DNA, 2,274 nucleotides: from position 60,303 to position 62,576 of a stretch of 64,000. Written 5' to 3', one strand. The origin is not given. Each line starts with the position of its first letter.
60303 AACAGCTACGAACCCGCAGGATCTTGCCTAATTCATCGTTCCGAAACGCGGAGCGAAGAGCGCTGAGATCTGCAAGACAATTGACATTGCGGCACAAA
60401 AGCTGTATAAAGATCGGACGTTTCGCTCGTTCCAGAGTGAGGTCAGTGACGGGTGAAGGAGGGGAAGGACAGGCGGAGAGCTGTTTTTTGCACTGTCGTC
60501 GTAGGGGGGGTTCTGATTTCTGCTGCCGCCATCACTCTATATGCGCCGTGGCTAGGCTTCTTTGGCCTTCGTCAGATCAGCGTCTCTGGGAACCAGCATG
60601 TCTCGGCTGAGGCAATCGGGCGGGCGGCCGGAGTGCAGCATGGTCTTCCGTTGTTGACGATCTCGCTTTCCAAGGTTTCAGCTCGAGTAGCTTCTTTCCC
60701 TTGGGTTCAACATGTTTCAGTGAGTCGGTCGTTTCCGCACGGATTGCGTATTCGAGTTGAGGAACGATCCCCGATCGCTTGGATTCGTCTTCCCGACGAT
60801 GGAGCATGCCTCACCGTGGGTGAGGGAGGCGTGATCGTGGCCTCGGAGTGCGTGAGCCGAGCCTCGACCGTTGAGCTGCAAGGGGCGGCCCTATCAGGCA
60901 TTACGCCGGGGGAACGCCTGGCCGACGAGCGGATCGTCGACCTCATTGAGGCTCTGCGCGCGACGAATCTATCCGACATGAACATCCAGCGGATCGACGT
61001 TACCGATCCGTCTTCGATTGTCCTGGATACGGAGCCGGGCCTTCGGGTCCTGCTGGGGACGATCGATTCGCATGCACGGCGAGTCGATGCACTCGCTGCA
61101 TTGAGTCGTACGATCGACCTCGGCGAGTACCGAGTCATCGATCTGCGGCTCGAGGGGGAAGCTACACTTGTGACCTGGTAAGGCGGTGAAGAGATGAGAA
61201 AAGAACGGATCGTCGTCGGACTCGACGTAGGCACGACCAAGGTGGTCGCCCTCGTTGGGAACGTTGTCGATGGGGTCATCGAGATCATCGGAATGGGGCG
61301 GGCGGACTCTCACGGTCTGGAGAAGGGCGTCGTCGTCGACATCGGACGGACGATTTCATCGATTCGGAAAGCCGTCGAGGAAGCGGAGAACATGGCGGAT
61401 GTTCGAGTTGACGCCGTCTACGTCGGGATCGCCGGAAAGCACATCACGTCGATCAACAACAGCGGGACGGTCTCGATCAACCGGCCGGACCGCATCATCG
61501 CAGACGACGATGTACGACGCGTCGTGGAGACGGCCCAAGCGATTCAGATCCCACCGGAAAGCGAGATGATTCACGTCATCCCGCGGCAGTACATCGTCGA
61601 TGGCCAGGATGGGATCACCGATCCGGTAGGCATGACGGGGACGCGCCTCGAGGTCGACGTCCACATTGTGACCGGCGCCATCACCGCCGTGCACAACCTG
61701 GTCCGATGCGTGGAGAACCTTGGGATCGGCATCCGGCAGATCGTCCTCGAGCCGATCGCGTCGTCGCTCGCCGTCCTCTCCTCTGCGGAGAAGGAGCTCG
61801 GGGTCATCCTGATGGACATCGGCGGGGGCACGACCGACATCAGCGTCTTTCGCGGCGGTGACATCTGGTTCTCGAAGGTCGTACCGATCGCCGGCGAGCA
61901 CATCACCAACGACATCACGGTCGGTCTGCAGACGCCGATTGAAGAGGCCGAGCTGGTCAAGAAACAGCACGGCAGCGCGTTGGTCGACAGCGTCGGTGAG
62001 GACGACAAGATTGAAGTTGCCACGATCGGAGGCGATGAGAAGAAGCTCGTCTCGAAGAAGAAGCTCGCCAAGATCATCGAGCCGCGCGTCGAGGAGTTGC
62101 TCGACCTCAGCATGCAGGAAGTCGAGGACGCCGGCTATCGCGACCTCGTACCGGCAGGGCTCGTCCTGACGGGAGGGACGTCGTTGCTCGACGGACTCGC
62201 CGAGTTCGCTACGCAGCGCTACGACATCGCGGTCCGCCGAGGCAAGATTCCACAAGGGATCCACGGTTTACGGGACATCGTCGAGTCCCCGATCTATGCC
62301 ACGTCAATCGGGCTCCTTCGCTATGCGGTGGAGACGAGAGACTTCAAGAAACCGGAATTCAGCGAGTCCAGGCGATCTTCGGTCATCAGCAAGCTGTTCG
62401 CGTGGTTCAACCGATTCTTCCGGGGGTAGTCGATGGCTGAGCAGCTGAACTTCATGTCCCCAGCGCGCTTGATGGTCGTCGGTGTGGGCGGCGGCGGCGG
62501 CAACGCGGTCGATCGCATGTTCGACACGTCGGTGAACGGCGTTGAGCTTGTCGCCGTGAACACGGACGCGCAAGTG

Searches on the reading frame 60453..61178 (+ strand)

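Call 79: search_protein_families(library=pfam, proteins=[window:60453-61178:+], max_evalue=0.00001)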
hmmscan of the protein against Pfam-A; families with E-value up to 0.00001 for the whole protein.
window:60453-61178:+ (242 aa): 1 family
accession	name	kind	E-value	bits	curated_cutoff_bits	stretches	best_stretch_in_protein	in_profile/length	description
PF08478.15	POTRA_1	-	4.4e-21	75.4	23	1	38-105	2-69/69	POTRA domain, FtsQ-type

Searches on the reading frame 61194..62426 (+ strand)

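Call 79: search_protein_families(library=pfam, proteins=[window:61194-62426:+], max_evalue=0.00001)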
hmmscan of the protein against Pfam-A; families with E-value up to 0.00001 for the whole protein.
window:61194-62426:+ (411 aa): 4 families
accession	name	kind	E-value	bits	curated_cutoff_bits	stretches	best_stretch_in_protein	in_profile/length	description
PF14450.12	FtsA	-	5.9e-41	140.2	31.8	1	206-373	2-127/127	Cell division protein FtsA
PF02491.25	SHS2_FTSA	-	9.2e-32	109.7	25.4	1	81-160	1-79/79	SHS2 domain inserted in FTSA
PF06723.19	MreB_Mbl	-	8.4e-15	54.9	27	1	175-353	118-307/327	MreB/Mbl protein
PF11104.14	PilM_2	-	4.8e-07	29.5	27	0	189-259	161-237/340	Type IV pilus assembly protein PilM;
